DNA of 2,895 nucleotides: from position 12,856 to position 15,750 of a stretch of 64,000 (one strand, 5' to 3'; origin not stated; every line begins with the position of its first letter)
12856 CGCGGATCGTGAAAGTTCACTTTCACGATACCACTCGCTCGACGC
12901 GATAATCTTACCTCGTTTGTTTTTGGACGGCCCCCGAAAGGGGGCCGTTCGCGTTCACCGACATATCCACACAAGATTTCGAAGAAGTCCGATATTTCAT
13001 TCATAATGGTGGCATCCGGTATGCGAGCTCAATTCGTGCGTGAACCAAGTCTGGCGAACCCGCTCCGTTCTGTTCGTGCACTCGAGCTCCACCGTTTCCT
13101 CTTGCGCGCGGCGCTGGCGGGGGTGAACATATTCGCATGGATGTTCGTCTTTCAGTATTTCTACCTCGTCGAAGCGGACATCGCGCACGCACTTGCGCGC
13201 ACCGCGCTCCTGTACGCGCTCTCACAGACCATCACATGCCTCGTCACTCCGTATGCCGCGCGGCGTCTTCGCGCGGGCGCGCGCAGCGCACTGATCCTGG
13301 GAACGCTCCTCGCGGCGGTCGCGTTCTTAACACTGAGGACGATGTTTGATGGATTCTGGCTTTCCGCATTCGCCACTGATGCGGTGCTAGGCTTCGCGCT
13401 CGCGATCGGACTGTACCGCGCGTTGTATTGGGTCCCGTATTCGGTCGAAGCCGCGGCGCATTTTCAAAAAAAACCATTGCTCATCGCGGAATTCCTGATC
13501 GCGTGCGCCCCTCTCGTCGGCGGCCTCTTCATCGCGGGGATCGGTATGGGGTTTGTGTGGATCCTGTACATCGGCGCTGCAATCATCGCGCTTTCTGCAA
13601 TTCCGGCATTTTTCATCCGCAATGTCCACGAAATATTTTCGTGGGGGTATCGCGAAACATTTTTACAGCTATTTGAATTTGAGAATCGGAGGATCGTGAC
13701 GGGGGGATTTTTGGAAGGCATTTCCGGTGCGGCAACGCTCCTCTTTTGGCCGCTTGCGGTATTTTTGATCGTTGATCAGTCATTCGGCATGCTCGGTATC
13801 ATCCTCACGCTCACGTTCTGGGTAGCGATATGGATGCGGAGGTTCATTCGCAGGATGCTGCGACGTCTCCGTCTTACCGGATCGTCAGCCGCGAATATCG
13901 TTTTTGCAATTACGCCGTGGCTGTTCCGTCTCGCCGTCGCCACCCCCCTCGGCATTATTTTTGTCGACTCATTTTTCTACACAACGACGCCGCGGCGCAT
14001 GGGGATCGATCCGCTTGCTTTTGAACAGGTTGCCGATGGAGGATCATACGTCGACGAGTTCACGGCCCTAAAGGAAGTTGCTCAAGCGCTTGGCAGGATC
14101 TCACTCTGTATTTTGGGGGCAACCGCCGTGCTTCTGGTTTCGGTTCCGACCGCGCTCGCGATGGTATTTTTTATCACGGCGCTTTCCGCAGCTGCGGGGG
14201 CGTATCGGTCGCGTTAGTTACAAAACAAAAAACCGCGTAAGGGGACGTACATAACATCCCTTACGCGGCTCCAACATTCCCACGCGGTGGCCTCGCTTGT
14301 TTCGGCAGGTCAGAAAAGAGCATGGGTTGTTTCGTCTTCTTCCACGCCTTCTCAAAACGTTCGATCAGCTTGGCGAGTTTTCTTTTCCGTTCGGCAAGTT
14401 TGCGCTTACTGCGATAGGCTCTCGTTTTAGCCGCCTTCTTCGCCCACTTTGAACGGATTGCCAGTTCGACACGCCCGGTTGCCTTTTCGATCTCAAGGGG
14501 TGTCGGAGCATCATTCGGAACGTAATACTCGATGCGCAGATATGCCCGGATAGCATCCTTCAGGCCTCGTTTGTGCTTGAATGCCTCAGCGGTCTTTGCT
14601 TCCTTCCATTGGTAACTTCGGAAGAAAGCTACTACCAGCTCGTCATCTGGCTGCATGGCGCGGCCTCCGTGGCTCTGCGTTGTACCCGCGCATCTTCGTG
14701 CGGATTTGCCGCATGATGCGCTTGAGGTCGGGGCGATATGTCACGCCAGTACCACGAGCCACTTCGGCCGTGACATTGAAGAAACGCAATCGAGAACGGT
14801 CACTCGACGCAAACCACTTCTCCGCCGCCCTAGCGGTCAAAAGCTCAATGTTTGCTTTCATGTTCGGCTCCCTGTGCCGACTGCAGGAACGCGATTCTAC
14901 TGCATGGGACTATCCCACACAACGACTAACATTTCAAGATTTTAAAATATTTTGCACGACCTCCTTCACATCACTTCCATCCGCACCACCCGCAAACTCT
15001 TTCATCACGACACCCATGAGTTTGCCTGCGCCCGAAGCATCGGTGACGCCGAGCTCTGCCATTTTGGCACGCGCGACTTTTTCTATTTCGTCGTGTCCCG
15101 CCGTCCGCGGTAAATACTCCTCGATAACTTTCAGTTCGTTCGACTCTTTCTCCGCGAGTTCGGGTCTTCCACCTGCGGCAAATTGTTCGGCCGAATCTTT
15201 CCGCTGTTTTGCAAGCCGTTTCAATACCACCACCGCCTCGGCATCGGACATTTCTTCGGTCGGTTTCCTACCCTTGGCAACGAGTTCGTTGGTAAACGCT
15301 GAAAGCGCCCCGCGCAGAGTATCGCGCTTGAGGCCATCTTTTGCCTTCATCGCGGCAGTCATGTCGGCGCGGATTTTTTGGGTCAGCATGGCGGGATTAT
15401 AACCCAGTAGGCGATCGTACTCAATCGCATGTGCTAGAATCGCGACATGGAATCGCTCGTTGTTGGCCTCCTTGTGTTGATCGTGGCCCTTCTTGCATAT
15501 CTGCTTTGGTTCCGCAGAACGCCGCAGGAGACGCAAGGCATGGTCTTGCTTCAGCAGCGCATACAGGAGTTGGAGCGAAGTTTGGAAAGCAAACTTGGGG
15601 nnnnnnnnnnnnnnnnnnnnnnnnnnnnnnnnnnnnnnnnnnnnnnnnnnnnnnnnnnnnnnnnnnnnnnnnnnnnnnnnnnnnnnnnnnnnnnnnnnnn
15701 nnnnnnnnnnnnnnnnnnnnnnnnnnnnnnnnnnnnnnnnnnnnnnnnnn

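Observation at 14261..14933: Two-gene module with its own sigma70 promoter and canonical Shine-Dalgarno sites, boxed between terminators: a foreign-looking insertion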

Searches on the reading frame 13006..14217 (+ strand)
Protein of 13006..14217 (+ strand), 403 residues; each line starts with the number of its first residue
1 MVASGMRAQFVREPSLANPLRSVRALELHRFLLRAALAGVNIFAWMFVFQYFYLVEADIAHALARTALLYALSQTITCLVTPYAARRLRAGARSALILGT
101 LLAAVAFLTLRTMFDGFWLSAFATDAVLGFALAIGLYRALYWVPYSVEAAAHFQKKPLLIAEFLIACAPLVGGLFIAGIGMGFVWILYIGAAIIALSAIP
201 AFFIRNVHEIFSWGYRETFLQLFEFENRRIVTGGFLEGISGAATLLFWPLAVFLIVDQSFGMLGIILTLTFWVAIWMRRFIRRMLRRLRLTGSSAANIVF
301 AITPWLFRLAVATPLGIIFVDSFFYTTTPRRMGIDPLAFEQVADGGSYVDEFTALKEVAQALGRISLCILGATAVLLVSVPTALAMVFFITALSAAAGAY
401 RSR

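Call 6: search_protein_families(library=pfam, proteins=[window:13006-14217:+], max_evalue=1)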
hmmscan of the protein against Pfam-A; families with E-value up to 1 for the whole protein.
window:13006-14217:+ (403 aa): 1 family
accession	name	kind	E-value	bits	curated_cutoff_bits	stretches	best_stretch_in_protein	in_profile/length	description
PF17304.8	OM14_C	-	0.48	11.4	26.1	0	74-111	17-56/70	Mitochondrial outer membrane protein OM14, C-terminal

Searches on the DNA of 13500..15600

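Call 23: search_rna_families(source=window, start=13500, end=15600, threshold=evalue, max_evalue=1)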
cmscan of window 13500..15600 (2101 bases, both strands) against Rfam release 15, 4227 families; matches with E-value up to 1: 1.
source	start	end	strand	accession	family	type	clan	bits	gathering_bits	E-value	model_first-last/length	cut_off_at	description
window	14904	15003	-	RF02207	WT1-AS_5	Gene; lncRNA;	-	17.2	80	0.43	1-79/79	no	WT1 antisense RNA conserved region 5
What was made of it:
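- Tried and rejected: RNA: Rfam on the region found no RNA family (call 23).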
